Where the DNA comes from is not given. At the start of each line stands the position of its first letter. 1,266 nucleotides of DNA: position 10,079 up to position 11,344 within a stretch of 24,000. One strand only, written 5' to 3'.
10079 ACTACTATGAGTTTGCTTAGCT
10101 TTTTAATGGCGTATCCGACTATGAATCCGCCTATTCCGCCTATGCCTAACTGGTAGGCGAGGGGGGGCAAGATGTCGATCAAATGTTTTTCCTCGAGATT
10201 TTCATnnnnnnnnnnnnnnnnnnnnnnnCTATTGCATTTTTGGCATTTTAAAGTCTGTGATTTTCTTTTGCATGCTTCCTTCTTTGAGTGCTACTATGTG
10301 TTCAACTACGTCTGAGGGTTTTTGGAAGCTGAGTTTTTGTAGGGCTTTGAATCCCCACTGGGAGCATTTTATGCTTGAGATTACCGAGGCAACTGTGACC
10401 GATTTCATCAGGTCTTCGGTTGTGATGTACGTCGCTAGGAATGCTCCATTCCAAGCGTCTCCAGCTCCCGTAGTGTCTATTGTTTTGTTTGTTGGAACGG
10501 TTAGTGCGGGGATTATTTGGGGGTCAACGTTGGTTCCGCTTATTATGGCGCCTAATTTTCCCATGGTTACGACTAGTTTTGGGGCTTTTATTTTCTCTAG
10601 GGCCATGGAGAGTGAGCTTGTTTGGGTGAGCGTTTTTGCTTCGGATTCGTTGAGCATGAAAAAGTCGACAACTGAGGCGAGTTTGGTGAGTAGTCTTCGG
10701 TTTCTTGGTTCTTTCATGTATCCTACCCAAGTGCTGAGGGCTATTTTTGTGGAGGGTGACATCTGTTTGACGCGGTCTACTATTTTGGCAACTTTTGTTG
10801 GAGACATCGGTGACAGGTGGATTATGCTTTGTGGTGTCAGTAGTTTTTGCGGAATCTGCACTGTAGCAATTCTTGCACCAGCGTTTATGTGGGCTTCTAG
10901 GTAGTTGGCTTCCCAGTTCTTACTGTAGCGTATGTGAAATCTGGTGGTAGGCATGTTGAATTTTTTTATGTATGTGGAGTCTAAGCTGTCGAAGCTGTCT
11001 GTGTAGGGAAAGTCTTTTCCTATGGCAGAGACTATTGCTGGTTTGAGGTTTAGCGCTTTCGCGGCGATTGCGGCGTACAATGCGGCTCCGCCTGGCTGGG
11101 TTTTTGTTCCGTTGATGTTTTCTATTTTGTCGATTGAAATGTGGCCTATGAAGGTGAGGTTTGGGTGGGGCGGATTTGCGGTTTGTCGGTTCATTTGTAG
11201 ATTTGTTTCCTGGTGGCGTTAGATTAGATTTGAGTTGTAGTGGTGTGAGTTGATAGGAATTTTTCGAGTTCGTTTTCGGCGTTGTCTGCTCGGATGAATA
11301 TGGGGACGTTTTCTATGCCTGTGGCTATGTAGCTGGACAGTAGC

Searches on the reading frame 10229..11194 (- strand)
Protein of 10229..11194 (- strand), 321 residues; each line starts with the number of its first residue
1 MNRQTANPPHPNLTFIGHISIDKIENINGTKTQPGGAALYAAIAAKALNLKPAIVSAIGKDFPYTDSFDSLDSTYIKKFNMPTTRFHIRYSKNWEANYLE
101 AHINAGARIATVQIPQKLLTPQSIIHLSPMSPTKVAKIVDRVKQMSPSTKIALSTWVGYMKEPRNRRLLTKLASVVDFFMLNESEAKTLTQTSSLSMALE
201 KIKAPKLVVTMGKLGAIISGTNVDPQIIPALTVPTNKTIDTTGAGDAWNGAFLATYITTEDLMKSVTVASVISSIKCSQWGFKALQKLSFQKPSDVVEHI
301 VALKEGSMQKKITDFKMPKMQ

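Call 8: search_protein_families(library=pfam, proteins=[window:10229-11194:-], max_evalue=0.01)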
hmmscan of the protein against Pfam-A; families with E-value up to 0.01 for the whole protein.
window:10229-11194:- (321 aa): 1 family
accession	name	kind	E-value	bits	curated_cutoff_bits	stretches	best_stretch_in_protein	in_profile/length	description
PF00294.29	PfkB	-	9.2e-25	88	25.8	1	27-281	28-294/302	pfkB family carbohydrate kinase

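Call 93: search_protein_families(library=padloc, proteins=[window:10229-11194:-], max_evalue=0.001)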
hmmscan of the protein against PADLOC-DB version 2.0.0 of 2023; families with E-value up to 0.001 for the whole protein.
window:10229-11194:- (321 aa): 0 families
